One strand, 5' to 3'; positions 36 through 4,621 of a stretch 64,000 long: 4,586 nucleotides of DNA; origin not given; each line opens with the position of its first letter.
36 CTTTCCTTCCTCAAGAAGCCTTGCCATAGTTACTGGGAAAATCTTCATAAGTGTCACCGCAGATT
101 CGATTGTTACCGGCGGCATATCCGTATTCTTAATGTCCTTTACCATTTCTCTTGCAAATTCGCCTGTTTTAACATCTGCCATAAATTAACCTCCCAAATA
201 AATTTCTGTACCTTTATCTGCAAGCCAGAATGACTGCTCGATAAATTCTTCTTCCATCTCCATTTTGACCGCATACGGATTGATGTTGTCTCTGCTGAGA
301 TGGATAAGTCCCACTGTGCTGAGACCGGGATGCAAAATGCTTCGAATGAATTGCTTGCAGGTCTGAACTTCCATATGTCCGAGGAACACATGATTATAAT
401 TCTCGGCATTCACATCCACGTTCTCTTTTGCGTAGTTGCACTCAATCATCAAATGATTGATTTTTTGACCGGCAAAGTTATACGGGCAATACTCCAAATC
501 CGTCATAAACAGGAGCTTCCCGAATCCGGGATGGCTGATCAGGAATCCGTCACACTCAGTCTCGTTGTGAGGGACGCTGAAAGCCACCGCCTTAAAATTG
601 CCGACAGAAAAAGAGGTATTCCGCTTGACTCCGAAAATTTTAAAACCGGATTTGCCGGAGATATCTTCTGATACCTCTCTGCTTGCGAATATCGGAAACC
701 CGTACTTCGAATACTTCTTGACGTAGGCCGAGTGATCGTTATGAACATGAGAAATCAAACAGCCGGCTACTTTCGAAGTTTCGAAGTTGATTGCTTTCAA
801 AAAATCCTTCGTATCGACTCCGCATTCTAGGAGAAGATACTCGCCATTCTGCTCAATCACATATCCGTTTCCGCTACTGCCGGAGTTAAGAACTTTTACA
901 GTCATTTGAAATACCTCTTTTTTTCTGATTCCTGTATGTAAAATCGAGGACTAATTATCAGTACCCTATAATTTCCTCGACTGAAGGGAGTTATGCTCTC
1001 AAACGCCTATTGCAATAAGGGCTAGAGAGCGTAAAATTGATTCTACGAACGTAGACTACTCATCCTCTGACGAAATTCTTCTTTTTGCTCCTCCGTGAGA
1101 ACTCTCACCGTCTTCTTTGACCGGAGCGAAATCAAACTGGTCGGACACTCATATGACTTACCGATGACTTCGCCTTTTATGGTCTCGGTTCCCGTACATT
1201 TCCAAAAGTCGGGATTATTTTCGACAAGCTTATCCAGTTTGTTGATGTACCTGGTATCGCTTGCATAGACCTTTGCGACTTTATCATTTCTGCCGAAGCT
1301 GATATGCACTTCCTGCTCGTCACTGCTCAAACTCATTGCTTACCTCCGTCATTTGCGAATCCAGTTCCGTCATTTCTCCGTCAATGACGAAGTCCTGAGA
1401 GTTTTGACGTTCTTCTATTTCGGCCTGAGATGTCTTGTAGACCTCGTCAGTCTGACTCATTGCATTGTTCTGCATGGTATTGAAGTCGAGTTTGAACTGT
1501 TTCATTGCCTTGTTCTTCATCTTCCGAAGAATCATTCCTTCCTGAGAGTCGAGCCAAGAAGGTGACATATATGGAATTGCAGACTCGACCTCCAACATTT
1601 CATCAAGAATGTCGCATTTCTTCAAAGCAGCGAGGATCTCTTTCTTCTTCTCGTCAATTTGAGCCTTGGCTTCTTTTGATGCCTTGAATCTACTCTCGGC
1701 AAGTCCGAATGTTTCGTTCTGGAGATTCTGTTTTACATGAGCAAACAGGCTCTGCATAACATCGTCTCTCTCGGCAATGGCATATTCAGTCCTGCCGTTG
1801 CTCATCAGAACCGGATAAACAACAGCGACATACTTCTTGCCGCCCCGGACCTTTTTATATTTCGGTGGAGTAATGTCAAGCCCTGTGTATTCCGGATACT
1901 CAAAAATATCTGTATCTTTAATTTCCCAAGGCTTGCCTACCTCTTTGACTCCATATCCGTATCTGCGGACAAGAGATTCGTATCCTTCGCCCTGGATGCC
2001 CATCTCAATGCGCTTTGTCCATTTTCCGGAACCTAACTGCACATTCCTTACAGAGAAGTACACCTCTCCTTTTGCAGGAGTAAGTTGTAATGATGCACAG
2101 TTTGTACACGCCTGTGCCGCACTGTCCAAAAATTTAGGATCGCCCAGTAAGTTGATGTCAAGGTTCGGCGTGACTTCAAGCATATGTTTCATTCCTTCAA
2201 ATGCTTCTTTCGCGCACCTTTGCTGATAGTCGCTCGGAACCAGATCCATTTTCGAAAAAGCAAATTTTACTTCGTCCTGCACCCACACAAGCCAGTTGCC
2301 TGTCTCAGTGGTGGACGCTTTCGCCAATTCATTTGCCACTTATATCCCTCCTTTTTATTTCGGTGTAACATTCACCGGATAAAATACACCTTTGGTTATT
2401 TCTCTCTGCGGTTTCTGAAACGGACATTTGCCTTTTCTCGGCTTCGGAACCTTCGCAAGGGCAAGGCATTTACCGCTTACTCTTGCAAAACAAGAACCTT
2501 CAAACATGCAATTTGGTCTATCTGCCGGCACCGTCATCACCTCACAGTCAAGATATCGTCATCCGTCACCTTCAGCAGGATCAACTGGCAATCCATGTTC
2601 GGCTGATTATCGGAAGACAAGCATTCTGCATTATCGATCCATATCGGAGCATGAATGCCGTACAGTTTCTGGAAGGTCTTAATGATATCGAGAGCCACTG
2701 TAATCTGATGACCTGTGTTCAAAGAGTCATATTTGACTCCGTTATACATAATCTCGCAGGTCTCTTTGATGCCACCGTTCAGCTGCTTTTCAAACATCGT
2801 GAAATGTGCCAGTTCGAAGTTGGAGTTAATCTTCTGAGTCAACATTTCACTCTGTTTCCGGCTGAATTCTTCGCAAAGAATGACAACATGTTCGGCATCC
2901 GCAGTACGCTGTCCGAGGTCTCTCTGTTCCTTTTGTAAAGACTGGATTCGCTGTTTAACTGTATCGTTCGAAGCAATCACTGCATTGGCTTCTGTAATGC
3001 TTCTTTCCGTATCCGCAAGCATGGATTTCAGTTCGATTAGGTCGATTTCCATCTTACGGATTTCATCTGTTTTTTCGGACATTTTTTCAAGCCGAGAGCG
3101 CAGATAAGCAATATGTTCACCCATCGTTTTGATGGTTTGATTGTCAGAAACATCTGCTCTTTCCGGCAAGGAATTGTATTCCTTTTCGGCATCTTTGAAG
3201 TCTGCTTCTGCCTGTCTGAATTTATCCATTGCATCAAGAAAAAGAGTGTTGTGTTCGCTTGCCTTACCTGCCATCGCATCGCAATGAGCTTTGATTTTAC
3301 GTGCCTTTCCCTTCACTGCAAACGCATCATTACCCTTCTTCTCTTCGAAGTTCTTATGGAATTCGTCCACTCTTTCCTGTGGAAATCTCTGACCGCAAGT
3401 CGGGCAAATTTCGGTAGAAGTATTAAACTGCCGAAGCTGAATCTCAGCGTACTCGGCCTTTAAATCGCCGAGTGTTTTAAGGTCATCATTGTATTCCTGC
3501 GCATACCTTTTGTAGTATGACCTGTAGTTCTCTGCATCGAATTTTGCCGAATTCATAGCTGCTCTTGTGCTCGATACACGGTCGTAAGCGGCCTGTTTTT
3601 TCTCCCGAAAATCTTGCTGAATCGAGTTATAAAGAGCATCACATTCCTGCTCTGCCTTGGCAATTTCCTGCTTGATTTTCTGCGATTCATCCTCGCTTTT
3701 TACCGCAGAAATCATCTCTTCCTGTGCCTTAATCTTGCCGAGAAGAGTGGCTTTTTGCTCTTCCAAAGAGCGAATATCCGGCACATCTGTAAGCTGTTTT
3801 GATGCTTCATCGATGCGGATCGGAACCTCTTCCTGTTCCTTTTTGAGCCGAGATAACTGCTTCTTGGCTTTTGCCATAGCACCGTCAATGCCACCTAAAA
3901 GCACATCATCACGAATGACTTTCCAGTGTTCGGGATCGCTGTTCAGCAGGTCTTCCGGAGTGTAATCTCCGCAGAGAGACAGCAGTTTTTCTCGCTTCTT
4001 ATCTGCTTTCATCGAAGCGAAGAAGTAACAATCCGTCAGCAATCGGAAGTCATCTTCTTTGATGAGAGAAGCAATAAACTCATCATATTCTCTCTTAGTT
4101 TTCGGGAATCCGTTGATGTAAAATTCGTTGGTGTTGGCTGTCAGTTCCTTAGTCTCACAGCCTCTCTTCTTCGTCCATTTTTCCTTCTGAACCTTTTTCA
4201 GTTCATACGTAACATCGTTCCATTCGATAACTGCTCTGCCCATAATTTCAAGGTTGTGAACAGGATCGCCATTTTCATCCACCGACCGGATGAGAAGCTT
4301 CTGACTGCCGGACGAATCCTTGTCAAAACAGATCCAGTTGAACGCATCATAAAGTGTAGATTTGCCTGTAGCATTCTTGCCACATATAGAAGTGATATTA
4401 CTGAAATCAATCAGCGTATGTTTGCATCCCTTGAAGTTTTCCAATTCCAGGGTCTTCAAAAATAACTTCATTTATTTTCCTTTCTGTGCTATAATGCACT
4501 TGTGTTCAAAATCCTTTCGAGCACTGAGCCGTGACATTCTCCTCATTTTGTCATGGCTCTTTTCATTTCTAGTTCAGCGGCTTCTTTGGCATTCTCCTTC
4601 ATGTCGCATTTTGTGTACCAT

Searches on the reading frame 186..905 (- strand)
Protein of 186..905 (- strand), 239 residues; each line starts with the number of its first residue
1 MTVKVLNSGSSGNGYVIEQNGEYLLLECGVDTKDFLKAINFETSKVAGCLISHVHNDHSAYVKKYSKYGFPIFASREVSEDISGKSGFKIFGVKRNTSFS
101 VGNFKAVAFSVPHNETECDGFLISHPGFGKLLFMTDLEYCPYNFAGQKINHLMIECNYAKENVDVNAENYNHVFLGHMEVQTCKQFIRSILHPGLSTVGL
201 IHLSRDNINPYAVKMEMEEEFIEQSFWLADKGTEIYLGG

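Call 49: search_protein_families(library=pfam, proteins=[window:186-905:-], max_evalue=0.001)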
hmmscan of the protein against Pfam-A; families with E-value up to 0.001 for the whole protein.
window:186-905:- (239 aa): 3 families
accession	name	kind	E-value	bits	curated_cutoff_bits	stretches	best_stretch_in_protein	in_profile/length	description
PF12706.13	Lactamase_B_2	-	6.6e-08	32.8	27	1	25-180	4-180/200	Beta-lactamase superfamily domain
PF00753.33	Lactamase_B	-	0.00027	21.4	22.7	1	11-64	5-62/196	Metallo-beta-lactamase superfamily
PF23023.1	Anti-Pycsar_Apyc1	-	0.00031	20.7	50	1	13-65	21-73/250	Anti-Pycsar protein Apyc1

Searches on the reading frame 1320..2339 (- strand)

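Call 49: search_protein_families(library=pfam, proteins=[window:1320-2339:-], max_evalue=0.001)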
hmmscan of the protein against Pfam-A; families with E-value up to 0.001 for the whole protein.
window:1320-2339:- (339 aa): 1 family
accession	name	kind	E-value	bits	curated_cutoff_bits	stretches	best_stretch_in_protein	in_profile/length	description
PF03837.19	RecT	-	0.00028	20.9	24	0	72-304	22-188/198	RecT family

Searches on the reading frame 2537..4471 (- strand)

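Call 49: search_protein_families(library=pfam, proteins=[window:2537-4471:-], max_evalue=0.001)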
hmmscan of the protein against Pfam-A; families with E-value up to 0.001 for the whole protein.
window:2537-4471:- (644 aa): 4 families
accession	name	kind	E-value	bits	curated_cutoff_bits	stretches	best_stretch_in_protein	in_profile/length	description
PF13476.12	AAA_23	-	3.9e-14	54.2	27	1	8-277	2-200/201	AAA domain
PF13175.12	AAA_15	-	1.6e-12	48.2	32.1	1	5-379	3-264/374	AAA ATPase domain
PF13555.12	AAA_29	-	0.00013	22.1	27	1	6-46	2-44/61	P-loop containing region of AAA domain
PF13304.12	AAA_21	-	0.00045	20.8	27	0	26-69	1-45/304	AAA domain, putative AbiEii toxin, Type IV TA system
